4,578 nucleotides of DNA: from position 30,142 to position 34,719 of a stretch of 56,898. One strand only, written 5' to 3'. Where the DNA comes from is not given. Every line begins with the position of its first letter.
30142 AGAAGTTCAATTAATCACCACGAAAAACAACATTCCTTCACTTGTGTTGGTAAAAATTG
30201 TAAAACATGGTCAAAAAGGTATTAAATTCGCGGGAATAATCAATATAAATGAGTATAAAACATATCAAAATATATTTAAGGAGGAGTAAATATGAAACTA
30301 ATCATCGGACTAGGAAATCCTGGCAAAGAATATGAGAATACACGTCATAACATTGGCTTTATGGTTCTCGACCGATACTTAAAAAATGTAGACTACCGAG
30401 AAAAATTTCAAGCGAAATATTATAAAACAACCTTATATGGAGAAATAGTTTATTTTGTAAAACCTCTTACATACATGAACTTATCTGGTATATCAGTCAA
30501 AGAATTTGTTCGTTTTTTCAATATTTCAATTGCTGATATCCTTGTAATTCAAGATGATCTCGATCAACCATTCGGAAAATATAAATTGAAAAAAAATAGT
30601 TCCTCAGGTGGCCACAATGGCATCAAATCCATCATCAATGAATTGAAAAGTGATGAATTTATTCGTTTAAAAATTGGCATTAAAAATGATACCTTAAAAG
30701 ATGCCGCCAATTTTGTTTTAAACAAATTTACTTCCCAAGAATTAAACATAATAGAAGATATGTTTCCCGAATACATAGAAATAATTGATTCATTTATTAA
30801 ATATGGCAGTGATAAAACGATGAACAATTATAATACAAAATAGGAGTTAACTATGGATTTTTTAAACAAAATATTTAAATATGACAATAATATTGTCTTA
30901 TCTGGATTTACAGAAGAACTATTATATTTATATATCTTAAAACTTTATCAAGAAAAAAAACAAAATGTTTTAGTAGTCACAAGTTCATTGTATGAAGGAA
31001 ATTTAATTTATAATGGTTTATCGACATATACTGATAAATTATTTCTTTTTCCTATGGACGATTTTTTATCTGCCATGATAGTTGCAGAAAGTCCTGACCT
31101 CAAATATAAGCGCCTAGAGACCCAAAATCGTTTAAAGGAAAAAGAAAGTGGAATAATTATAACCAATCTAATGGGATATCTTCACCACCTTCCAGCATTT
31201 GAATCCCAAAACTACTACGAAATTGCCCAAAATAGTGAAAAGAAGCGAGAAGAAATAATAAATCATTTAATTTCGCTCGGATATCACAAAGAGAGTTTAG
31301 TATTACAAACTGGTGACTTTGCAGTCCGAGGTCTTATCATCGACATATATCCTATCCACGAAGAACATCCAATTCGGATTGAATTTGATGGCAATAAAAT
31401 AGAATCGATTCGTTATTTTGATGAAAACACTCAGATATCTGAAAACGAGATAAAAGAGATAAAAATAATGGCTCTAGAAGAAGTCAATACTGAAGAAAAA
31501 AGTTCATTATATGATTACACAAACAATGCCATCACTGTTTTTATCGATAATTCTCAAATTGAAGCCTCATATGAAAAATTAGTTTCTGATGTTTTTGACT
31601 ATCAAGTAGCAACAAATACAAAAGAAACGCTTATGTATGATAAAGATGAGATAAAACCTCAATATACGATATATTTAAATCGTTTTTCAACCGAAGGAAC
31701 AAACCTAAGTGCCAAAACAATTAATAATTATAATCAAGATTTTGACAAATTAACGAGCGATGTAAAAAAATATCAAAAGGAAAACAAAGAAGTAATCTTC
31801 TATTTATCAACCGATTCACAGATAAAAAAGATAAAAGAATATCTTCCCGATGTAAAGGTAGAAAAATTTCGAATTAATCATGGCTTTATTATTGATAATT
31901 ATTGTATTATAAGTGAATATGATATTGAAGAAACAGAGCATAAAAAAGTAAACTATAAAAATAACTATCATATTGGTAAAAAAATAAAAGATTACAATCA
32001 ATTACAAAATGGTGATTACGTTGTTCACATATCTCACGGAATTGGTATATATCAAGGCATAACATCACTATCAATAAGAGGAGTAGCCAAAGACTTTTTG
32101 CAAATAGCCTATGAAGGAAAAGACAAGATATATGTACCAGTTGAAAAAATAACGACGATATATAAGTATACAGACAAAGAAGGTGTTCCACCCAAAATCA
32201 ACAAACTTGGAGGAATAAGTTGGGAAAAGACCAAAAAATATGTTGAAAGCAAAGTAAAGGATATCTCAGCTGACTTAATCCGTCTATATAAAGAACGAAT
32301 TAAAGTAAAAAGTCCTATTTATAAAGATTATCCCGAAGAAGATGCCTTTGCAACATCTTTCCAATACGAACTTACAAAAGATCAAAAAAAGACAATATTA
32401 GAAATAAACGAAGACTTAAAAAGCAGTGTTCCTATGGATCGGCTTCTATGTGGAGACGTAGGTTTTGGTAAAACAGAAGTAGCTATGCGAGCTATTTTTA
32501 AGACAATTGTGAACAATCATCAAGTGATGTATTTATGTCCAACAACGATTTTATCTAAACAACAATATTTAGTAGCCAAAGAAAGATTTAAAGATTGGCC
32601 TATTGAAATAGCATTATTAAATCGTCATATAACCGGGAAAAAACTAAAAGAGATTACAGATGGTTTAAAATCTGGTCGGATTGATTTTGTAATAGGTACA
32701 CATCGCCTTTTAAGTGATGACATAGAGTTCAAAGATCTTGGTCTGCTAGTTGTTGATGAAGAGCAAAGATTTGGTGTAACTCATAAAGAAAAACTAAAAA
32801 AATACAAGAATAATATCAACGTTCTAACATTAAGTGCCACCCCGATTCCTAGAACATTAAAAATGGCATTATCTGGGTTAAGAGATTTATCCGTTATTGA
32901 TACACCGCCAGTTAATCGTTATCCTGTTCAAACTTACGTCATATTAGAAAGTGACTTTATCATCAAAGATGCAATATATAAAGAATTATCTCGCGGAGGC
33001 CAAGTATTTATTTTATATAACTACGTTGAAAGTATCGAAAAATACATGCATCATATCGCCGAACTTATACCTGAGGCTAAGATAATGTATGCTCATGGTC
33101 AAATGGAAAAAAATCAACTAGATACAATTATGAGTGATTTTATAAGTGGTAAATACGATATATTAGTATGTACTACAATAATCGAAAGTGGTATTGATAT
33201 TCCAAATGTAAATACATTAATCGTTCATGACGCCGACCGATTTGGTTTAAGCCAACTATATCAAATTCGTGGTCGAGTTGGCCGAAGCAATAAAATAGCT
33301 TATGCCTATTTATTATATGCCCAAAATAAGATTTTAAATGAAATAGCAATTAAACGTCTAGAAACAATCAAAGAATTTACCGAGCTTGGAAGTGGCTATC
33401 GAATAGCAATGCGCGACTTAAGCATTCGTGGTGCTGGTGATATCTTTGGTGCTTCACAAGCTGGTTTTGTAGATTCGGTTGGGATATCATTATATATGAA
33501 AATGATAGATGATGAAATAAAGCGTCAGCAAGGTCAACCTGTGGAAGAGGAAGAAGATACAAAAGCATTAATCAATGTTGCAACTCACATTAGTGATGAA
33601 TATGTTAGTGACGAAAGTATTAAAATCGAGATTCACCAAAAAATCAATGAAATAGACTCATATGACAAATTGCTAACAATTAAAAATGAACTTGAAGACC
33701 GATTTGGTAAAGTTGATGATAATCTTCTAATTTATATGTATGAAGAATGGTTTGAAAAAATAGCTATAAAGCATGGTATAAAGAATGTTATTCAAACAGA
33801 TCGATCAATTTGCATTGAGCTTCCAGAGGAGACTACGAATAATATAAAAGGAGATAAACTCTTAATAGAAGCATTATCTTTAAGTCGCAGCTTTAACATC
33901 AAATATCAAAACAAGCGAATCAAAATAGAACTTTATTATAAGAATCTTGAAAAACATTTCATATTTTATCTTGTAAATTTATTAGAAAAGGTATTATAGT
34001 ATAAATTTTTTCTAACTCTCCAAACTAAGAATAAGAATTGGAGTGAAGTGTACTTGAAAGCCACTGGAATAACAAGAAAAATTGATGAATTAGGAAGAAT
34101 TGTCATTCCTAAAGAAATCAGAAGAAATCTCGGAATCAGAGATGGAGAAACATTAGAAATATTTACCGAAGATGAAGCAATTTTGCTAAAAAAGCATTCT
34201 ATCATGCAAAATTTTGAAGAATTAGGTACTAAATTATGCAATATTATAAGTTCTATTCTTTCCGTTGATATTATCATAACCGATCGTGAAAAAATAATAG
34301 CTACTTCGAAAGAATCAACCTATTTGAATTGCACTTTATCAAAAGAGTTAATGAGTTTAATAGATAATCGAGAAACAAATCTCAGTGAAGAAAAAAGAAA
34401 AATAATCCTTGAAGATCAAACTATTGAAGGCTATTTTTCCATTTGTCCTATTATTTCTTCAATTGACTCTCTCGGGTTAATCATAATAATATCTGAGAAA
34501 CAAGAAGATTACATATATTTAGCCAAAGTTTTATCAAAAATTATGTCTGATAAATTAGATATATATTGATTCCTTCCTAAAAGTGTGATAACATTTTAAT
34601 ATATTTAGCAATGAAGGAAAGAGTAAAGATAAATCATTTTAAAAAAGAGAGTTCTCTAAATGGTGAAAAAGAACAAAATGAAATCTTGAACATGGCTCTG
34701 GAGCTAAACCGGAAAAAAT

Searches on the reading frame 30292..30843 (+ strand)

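Call 39: search_protein_families(library=pfam, proteins=[window:30292-30843:+], max_evalue=0.00001)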
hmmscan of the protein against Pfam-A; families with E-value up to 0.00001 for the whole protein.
window:30292-30843:+ (183 aa): 1 family
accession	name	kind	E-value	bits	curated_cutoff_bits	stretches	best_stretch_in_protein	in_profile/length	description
PF01195.25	Pept_tRNA_hydro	-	8.7e-62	208.6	27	1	3-181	1-183/183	Peptidyl-tRNA hydrolase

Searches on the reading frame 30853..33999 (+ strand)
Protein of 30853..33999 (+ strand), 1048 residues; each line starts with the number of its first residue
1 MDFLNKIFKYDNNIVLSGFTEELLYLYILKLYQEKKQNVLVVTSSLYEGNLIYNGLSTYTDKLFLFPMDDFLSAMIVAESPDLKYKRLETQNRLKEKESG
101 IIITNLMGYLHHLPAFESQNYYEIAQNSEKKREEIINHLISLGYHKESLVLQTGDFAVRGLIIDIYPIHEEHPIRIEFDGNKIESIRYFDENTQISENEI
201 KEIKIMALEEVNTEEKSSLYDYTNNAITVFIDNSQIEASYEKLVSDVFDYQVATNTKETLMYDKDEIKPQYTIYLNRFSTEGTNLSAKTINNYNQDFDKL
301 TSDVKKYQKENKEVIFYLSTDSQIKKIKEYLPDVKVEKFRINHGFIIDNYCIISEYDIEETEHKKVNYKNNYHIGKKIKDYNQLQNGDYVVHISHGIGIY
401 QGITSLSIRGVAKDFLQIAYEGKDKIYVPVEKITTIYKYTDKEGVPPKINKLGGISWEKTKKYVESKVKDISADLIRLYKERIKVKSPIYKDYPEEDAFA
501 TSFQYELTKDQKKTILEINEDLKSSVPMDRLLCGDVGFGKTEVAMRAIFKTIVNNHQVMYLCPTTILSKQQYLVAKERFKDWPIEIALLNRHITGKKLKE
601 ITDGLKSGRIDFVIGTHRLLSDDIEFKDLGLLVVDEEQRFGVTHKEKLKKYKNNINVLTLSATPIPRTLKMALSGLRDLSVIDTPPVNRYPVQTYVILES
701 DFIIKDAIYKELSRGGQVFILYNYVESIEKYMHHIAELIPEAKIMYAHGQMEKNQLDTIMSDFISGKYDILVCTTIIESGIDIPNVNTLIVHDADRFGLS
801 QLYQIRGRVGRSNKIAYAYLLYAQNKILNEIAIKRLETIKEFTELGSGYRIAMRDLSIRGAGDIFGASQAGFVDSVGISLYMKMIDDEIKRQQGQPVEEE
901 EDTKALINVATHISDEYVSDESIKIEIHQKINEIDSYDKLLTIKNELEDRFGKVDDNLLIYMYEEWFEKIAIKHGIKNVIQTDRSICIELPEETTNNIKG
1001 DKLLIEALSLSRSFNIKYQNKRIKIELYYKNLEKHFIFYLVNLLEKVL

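Call 39: search_protein_families(library=pfam, proteins=[window:30853-33999:+], max_evalue=0.00001)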
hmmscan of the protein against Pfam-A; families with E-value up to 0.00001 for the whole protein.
window:30853-33999:+ (1048 aa): 5 families
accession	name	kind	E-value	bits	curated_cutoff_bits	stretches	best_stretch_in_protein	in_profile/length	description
PF00270.35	DEAD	-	4.3e-27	95.3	26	1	508-670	1-165/167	DEAD/DEAH box helicase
PF00271.37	Helicase_C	-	2.9e-26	92.3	23.5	1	707-812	5-109/110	Helicase conserved C-terminal domain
PF17757.6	UvrB_inter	-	5.7e-22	78.1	22.9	1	124-207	3-87/91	UvrB interaction domain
PF02559.22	CarD_TRCF_RID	-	1.8e-18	66.8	23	1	384-439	1-56/57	CarD-like/TRCF RID domain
PF03461.20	TRCF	-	1.4e-13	51.4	25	1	908-998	2-92/95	TRCF domain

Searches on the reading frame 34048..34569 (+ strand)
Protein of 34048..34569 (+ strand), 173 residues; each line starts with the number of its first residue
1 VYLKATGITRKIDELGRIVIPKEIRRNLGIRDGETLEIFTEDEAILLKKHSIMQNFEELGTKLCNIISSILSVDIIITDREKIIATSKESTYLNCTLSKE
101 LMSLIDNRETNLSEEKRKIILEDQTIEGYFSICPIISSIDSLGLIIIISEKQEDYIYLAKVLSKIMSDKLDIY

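Call 39: search_protein_families(library=pfam, proteins=[window:34048-34569:+], max_evalue=0.00001)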
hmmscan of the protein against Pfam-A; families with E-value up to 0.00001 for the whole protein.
window:34048-34569:+ (173 aa): 2 families
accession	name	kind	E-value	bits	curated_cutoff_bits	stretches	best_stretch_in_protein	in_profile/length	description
PF15714.11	SpoVT_C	-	5.2e-13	49.6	27.5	1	58-154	4-106/128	Stage V sporulation protein T C-terminal, transcription factor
PF04014.23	MazE_antitoxin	-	4.8e-11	42.9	24.7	1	9-50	1-43/48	Antidote-toxin recognition MazE, bacterial antitoxin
